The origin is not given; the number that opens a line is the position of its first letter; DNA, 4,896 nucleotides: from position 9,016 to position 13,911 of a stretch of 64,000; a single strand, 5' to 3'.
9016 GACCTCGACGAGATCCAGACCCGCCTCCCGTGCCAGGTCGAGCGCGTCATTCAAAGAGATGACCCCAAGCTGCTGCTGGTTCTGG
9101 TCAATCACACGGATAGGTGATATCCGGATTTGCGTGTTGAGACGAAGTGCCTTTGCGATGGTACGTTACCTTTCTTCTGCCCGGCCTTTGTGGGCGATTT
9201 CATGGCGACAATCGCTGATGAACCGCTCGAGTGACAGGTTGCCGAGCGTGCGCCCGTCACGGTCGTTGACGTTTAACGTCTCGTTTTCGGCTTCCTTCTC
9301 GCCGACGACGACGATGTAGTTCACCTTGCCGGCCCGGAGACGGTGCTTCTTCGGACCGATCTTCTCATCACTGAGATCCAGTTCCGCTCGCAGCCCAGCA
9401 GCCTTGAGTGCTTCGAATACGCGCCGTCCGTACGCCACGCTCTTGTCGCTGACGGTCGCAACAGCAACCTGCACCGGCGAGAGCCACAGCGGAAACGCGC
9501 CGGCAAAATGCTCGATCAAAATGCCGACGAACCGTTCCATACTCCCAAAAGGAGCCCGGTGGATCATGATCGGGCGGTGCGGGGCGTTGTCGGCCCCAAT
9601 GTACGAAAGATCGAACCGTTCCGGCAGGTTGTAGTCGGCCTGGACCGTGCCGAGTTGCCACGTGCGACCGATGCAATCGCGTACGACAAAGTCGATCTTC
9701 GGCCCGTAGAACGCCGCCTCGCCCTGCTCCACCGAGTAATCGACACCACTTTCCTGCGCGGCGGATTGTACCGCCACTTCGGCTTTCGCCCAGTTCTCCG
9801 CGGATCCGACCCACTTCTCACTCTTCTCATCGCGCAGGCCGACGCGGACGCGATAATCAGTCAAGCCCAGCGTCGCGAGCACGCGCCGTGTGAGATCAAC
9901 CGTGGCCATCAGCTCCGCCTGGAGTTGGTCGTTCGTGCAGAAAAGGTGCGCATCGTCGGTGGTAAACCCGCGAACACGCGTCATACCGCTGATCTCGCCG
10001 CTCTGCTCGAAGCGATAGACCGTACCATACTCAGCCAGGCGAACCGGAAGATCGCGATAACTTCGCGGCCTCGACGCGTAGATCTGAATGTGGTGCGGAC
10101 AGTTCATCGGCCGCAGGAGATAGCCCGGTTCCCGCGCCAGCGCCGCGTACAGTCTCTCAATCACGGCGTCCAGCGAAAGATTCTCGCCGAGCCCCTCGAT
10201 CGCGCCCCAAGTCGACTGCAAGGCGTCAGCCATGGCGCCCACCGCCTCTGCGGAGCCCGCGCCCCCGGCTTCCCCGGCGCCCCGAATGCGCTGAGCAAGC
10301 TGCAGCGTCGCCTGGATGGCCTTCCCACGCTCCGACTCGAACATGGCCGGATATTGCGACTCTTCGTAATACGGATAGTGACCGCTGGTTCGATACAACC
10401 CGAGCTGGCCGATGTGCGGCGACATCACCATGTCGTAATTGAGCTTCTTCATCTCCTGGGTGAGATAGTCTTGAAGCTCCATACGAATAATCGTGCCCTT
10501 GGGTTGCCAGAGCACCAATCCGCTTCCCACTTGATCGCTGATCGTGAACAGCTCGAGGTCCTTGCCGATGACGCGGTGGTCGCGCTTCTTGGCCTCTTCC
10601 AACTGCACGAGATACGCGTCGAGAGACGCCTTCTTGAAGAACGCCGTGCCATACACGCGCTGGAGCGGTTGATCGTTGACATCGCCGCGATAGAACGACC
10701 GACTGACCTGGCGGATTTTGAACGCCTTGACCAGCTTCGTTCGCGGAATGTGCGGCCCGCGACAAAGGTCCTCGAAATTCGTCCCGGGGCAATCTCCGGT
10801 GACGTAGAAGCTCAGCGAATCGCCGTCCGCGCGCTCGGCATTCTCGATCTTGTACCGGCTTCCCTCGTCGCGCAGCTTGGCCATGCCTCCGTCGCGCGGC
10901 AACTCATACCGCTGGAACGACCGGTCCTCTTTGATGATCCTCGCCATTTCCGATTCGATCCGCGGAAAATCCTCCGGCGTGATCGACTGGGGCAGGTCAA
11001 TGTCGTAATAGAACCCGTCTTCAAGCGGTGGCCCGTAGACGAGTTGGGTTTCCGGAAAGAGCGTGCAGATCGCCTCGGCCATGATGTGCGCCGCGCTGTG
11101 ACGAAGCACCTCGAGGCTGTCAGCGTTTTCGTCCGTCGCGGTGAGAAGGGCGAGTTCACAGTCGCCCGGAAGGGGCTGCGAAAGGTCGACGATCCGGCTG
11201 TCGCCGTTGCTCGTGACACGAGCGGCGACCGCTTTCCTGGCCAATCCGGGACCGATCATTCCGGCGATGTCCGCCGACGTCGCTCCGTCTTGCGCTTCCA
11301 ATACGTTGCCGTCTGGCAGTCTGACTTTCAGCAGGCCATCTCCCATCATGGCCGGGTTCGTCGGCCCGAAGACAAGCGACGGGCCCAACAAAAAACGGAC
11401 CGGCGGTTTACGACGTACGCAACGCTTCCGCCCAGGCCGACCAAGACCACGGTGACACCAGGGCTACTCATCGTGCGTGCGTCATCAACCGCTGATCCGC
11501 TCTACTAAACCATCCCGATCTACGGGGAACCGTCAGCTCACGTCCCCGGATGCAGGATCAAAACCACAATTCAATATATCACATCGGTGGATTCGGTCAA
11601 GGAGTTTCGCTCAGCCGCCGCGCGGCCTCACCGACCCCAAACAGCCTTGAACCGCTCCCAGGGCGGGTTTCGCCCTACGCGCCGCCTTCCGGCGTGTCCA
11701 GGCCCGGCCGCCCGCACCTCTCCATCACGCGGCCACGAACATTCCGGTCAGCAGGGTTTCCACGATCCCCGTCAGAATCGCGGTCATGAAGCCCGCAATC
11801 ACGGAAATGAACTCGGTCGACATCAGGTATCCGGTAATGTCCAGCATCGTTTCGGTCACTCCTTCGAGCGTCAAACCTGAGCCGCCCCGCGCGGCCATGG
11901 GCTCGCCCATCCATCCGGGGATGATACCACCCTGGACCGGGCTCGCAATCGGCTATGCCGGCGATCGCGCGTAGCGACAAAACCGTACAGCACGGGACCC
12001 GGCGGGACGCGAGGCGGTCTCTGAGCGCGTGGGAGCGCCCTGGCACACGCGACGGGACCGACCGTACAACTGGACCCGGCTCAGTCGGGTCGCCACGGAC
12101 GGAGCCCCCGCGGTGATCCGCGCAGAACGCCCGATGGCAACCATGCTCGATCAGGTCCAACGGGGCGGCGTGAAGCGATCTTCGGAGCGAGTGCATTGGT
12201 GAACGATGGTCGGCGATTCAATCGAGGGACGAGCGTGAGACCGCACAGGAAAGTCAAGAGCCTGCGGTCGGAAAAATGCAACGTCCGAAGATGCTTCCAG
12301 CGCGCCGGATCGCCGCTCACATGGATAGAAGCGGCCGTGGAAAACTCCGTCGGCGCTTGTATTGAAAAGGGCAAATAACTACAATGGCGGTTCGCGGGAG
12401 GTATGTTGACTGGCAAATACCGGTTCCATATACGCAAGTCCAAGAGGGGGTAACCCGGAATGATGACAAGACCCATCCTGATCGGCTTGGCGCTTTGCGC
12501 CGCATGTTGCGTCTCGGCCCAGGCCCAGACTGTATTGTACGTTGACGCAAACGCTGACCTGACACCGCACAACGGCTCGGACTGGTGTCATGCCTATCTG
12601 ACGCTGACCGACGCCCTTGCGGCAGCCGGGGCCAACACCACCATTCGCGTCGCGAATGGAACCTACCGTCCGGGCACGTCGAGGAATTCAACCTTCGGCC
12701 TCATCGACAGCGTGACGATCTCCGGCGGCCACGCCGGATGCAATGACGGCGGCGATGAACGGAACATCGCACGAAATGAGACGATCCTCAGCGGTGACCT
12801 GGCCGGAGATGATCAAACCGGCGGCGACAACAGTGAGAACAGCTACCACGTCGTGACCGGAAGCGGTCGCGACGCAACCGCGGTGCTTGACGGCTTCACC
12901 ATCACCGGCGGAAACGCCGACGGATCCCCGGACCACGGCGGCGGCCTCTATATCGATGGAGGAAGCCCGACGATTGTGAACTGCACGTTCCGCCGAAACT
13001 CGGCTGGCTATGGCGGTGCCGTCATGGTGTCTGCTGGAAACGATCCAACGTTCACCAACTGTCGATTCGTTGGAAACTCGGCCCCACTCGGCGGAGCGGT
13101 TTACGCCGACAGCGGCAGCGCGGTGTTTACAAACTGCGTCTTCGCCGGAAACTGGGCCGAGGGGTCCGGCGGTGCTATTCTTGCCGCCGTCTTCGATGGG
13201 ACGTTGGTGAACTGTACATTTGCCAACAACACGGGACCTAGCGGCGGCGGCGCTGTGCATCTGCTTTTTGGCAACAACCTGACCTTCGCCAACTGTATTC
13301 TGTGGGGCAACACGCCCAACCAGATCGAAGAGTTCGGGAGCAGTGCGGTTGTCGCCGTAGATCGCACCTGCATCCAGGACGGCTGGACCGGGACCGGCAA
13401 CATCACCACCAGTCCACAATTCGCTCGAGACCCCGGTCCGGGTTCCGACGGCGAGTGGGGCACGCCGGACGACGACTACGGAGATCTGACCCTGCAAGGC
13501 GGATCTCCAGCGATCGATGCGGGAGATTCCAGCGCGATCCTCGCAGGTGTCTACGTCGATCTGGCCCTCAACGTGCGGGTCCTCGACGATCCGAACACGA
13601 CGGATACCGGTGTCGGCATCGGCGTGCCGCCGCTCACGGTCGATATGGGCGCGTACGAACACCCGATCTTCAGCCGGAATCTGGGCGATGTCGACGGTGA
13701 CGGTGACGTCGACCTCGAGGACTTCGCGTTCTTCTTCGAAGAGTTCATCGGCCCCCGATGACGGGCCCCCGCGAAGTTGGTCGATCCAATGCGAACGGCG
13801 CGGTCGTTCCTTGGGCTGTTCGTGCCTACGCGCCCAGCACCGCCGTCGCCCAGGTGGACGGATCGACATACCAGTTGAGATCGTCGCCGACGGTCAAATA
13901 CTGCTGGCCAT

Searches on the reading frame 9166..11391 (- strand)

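Call 54: search_protein_families(library=pfam, proteins=[window:9166-11391:-], max_evalue=0.001)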
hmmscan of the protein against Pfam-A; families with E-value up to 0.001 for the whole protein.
window:9166-11391:- (741 aa): 4 families
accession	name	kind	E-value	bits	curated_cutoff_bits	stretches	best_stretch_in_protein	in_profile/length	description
PF00587.30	tRNA-synt_2b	-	4.8e-43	147.7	29.3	1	423-629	10-179/179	tRNA synthetase class II core domain (G, H, P, S and T)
PF03129.25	HGTP_anticodon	-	4.3e-17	62.5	21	1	641-726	1-89/94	Anticodon binding domain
PF02824.27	TGS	-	8.5e-12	45.4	22.2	1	22-84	2-60/60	TGS domain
PF07973.19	tRNA_SAD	-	1.4e-08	35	24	1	205-247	9-44/44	Threonyl and Alanyl tRNA synthetase second additional domain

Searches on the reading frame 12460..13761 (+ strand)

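Call 54: search_protein_families(library=pfam, proteins=[window:12460-13761:+], max_evalue=0.001)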
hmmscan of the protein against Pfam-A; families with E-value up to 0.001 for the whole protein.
window:12460-13761:+ (433 aa): 4 families
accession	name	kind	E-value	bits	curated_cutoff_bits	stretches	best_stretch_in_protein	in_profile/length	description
PF13229.12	Beta_helix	-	9.2e-19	68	25.9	2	141-296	11-149/158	Right handed beta helix region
PF02415.23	Chlam_PMP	-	5.9e-10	38.8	20.6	0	225-242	1-18/19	Chlamydia polymorphic membrane protein (Chlamydia_PMP) repeat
PF07602.17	DUF1565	-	6e-05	22.9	20.3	1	46-181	15-145/257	Protein of unknown function (DUF1565)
PF17161.10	DUF5123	-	0.00088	20.8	35.1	0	248-288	2-40/113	Domain of unknown function (DUF5123)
